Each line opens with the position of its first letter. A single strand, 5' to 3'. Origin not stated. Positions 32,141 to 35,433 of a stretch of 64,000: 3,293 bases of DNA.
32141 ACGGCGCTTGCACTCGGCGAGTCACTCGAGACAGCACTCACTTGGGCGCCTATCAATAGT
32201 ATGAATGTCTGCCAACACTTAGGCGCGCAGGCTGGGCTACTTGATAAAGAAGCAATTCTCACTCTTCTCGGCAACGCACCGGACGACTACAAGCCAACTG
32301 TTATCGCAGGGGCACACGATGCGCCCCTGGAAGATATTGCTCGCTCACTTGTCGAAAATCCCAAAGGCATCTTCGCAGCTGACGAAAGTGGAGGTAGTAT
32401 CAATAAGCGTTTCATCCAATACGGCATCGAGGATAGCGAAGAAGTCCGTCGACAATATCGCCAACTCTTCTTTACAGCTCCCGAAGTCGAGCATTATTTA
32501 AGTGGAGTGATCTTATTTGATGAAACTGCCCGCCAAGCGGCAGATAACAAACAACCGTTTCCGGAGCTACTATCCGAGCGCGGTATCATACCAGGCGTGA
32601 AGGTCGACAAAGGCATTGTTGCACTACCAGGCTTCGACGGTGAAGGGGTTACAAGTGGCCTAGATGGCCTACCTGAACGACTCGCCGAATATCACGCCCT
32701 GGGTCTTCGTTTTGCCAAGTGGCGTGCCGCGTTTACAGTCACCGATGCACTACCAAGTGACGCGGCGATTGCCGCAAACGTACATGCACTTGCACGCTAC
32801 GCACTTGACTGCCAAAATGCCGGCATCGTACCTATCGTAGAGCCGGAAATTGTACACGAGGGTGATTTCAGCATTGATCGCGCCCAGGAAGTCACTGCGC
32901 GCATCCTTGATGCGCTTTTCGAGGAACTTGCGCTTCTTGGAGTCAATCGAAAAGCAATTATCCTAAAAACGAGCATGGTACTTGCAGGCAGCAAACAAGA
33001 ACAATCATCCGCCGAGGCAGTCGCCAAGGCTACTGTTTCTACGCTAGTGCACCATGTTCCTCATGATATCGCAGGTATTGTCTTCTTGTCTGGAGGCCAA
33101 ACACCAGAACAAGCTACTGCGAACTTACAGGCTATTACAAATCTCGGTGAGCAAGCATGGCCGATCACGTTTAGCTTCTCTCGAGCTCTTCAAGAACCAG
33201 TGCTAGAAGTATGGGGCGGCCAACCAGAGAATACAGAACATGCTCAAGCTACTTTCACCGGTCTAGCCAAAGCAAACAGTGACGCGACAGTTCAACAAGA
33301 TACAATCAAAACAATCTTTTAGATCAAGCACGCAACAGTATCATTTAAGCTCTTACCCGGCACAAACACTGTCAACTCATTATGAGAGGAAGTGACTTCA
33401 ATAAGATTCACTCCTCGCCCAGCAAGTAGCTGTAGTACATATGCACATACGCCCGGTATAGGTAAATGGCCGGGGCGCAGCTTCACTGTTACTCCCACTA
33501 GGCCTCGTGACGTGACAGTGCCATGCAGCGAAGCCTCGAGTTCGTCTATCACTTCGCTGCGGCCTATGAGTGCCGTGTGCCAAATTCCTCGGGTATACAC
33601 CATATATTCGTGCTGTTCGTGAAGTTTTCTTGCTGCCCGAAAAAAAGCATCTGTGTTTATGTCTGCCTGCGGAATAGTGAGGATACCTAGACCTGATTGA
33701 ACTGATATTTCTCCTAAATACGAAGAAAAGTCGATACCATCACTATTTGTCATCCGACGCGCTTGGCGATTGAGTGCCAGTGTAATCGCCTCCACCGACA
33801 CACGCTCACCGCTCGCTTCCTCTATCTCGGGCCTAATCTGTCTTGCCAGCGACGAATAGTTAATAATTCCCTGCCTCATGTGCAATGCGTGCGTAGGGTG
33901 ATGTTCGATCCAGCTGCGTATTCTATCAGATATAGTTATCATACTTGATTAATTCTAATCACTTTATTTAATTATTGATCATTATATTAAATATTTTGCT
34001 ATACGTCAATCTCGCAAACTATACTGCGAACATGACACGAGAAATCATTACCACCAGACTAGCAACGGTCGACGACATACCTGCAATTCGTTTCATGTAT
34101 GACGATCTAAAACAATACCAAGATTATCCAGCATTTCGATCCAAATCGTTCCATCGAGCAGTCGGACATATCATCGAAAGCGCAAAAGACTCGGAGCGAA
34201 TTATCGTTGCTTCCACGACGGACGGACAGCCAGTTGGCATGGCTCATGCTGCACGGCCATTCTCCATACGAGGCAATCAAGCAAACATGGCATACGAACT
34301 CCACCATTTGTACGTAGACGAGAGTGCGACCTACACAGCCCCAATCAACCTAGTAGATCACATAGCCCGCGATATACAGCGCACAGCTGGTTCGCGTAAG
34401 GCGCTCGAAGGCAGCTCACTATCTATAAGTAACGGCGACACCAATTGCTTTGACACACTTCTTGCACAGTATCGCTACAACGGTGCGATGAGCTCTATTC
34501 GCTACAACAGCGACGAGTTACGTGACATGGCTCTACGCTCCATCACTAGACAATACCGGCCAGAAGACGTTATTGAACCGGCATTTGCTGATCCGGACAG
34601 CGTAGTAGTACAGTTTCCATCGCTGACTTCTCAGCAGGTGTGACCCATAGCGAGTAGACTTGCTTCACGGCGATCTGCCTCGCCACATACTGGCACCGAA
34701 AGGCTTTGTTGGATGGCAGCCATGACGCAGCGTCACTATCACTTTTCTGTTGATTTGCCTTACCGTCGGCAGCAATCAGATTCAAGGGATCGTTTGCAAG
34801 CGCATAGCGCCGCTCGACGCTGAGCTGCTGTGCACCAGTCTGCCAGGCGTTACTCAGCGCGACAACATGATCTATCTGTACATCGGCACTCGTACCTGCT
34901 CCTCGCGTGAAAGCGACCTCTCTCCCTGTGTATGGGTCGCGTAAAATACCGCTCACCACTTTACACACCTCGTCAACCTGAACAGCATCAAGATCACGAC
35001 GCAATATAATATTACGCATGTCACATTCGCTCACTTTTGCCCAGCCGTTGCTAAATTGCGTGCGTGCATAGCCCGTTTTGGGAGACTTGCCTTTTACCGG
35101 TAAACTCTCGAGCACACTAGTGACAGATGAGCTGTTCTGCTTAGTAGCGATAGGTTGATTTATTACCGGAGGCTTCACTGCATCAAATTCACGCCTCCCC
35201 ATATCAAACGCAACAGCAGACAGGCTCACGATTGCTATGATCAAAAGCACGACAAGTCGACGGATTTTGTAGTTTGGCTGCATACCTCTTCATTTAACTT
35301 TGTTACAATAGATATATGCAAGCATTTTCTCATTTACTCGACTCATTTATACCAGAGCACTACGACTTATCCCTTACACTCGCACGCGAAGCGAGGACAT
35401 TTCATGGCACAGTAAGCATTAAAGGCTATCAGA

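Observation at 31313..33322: Single 669-aa ORF fusing a PfkB-family kinase to a class I (Schiff-base) fructose-bisphosphate aldolase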

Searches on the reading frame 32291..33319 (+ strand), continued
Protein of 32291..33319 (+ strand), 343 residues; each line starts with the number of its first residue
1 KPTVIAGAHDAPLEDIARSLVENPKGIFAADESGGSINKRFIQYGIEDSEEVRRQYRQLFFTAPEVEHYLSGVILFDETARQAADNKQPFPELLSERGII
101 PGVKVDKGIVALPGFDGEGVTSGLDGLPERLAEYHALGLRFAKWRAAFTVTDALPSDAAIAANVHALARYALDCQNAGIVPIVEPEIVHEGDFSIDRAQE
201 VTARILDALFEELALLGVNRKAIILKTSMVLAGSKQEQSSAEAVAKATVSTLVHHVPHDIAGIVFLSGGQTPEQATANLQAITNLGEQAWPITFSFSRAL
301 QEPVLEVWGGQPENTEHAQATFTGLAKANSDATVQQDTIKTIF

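Call 45: search_solved_structures(query=window:32291-33319:+, max_evalue=1e-70, show_alignments=5)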
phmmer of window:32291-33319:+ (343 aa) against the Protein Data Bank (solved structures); distinct sequences matched with E-value up to 1e-70: 39.
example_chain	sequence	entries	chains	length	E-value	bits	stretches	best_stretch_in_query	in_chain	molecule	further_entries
3mmt_A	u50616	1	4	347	2.3e-85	289.9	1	7-336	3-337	Fructose-bisphosphate aldolase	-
1fba_A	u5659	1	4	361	1.6e-82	280.6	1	13-333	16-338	FRUCTOSE 1,6-BISPHOSPHATE ALDOLASE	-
7efs_A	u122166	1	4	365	4e-82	279.3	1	24-335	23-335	Fructose-bisphosphate aldolase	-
1j4e_A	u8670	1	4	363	1.1e-81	277.8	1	11-333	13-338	FRUCTOSE-BISPHOSPHATE ALDOLASE A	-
9led_A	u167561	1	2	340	1.4e-81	277.4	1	24-334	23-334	Fructose-bisphosphate aldolase 1, cytoplasmic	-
1ald_A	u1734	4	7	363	1.9e-81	277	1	11-332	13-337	ALDOLASE A | FRUCTOSE-BISPHOSPHATE ALDOLASE | Fructose-bisphosphate aldolase A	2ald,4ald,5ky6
6xmh_A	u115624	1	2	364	1.9e-81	277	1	11-332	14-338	Fructose-bisphosphate aldolase A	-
11nh_A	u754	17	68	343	2.2e-81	276.9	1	11-332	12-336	Fructose-bisphosphate aldolase A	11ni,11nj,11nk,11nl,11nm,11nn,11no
8twk_A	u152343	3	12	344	2.2e-81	276.8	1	11-332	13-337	Fructose-bisphosphate aldolase A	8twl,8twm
6rng_A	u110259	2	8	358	2.3e-81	276.8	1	24-334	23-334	Fructose-bisphosphate aldolase 6, cytosolic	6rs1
1ado_A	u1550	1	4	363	2.4e-81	276.7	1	11-332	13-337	ALDOLASE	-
1zah_A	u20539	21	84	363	2.5e-81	276.7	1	11-332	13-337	Fructose-bisphosphate aldolase A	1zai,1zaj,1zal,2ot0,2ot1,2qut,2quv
7vdc_A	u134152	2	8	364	2.5e-81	276.6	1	11-332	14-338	Fructose-bisphosphate aldolase A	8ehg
6xmo_A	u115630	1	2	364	3.6e-81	276.1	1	11-332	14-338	Fructose-bisphosphate aldolase A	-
6xml_A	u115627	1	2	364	5e-81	275.7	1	11-332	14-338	Fructose-bisphosphate aldolase A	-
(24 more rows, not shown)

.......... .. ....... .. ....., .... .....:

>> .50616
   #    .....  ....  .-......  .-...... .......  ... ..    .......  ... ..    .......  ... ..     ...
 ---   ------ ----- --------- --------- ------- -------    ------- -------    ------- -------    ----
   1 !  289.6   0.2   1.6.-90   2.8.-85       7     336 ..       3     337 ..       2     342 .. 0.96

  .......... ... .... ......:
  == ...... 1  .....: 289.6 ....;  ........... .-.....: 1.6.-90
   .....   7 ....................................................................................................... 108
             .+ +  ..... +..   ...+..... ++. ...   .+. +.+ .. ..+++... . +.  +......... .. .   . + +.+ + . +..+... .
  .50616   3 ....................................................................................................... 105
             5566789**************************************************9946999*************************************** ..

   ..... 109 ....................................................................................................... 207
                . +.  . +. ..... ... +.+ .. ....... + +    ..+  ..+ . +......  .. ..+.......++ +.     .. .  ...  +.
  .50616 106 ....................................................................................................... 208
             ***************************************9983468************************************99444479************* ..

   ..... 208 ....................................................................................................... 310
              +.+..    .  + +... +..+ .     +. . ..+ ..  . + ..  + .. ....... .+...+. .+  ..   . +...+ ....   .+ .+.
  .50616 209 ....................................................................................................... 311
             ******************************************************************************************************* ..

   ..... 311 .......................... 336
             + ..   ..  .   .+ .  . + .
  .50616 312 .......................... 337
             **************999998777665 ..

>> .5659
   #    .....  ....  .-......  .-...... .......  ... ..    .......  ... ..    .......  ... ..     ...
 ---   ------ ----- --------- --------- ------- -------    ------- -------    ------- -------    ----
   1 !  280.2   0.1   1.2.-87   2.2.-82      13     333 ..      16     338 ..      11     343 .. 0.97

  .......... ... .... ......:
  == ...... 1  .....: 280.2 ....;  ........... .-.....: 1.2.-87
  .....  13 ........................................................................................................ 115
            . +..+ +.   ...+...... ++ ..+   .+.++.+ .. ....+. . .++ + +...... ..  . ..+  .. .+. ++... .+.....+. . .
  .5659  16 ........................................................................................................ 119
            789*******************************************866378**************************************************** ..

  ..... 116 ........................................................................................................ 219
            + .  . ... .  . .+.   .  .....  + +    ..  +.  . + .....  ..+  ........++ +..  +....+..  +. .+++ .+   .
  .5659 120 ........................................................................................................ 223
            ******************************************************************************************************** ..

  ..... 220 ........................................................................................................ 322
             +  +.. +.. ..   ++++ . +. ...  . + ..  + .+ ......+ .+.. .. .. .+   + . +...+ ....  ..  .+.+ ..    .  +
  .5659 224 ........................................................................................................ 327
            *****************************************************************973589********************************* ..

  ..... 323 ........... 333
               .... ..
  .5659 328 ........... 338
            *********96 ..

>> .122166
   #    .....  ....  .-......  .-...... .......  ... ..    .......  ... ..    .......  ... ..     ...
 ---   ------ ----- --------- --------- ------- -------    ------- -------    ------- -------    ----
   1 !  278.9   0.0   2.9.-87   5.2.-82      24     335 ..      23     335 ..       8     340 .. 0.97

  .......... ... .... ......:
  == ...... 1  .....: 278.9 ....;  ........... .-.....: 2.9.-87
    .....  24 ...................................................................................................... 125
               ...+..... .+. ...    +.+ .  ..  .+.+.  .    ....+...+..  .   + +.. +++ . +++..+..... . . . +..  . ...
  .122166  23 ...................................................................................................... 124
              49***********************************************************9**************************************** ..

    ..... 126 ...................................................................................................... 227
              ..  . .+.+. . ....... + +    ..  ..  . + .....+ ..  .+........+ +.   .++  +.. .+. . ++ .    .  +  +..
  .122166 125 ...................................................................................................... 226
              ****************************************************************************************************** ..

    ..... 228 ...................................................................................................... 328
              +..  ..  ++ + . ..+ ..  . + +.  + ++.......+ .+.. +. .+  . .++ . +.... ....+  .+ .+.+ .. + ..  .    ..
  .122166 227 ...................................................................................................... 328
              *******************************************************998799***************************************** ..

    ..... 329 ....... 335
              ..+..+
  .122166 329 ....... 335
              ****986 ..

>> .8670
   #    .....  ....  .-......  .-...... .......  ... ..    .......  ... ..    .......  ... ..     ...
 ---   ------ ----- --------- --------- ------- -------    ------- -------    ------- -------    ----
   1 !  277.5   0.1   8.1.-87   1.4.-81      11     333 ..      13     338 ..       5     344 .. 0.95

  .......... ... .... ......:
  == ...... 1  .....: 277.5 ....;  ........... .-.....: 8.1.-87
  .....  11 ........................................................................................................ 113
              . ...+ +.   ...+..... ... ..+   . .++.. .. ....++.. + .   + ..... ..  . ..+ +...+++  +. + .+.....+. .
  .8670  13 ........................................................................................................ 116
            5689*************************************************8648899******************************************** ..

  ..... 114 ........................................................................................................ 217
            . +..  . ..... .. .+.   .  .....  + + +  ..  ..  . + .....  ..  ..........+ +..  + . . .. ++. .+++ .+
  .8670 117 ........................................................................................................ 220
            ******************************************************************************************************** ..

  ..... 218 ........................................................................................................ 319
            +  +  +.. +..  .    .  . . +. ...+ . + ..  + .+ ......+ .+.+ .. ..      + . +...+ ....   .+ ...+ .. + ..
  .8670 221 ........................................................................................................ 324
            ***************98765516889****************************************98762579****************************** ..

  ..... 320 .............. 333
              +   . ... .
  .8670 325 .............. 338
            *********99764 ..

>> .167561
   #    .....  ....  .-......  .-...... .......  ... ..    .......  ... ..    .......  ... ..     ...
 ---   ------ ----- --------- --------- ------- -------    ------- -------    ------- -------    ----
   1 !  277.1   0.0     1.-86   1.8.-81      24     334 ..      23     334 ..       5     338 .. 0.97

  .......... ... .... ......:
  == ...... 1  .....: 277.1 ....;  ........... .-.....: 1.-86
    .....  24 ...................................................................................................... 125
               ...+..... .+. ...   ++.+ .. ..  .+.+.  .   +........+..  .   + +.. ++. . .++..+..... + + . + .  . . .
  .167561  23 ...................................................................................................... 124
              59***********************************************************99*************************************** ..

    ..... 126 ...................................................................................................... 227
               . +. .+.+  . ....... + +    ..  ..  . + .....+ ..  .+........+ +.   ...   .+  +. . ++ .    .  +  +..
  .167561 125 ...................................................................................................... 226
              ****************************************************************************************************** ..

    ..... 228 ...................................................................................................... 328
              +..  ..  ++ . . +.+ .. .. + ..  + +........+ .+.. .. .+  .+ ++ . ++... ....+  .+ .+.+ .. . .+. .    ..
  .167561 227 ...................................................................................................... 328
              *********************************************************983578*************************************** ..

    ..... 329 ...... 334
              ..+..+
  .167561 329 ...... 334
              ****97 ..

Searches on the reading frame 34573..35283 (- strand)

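Call 70: search_protein_families(library=pfam, proteins=[window:34573-35283:-], max_evalue=0.0001)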
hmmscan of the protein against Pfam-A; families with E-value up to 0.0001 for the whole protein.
window:34573-35283:- (237 aa): 1 family
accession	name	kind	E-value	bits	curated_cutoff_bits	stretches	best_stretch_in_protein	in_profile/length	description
PF07510.16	GmrSD_C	-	3.9e-16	59.6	23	1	108-222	26-135/138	GmrSD restriction endonucleases, C-terminal domain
